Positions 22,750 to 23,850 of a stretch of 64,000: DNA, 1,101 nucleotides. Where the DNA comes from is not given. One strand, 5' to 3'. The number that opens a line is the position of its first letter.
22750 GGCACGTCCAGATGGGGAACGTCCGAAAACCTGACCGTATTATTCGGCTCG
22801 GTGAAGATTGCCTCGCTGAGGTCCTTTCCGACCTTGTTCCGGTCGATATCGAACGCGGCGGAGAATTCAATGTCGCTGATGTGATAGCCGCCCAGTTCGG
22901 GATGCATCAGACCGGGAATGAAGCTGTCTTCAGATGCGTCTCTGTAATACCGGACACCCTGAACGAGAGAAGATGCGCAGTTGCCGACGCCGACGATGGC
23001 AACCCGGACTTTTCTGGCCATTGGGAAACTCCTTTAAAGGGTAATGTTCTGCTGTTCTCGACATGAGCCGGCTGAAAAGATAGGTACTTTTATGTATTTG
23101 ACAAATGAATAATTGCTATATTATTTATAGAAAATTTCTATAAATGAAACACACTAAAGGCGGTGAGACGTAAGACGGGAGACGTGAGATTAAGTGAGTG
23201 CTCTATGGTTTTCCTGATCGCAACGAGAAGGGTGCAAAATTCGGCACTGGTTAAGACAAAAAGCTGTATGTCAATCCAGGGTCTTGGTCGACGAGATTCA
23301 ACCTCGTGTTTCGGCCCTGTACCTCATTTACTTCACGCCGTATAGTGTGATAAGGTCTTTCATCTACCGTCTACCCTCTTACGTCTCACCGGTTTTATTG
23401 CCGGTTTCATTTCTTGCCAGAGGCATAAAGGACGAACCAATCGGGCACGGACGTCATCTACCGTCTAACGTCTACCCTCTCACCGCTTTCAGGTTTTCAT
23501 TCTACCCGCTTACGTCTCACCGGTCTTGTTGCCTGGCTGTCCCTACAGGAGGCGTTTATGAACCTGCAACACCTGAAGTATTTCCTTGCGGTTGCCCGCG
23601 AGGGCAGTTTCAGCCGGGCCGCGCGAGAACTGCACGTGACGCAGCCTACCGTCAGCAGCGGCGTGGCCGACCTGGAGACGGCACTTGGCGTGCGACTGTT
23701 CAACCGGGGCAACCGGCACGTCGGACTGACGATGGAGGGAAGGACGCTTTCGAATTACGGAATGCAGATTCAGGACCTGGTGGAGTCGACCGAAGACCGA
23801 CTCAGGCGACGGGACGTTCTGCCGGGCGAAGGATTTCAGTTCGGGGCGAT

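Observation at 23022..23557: MITE-like repeat cluster in the ino1-lysR divergent promoter region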

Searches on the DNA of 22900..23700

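Call 4: search_rna_families(source=window, start=22900, end=23700, threshold=evalue, max_evalue=10, show_alignments=3)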
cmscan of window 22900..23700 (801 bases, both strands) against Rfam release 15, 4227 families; matches with E-value up to 10: 2.
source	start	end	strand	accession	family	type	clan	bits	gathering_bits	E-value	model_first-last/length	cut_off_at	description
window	23324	23412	+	RF01401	rseX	Gene; sRNA;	-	20.5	50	7.3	1-94/94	no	rseX Hfq binding RNA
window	23251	23333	-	RF02341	ncrMT1302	Gene; sRNA;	-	15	45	5.6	1-109/109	no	Mycobacterium sRNA ncrMT1302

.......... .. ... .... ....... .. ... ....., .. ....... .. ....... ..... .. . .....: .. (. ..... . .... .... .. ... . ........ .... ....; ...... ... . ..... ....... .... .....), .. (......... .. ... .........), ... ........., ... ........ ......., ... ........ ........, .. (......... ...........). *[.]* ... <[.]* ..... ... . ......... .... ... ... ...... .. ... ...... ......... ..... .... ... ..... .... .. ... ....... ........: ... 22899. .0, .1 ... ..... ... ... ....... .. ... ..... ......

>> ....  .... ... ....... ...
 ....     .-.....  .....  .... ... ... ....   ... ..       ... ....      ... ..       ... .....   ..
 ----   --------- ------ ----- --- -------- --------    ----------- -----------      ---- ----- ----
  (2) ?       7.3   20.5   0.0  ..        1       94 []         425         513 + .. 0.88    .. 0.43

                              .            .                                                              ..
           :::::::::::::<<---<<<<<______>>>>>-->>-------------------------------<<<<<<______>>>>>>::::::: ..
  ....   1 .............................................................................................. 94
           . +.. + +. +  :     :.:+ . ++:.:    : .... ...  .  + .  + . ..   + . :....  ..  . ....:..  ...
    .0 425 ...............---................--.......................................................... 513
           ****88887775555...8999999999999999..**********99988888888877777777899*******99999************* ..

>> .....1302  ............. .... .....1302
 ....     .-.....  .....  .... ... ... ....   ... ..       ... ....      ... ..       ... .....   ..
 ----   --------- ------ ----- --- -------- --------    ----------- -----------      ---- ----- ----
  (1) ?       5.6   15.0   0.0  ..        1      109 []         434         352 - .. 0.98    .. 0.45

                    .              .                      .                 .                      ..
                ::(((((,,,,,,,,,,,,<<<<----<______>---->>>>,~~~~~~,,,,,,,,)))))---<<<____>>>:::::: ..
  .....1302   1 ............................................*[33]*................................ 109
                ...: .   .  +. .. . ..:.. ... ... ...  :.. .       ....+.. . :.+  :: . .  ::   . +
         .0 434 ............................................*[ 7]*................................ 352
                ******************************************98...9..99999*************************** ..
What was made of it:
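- On Structured RNA family (Rfam-type): In the spacer only chance-level hits (E above 5) (call 4).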
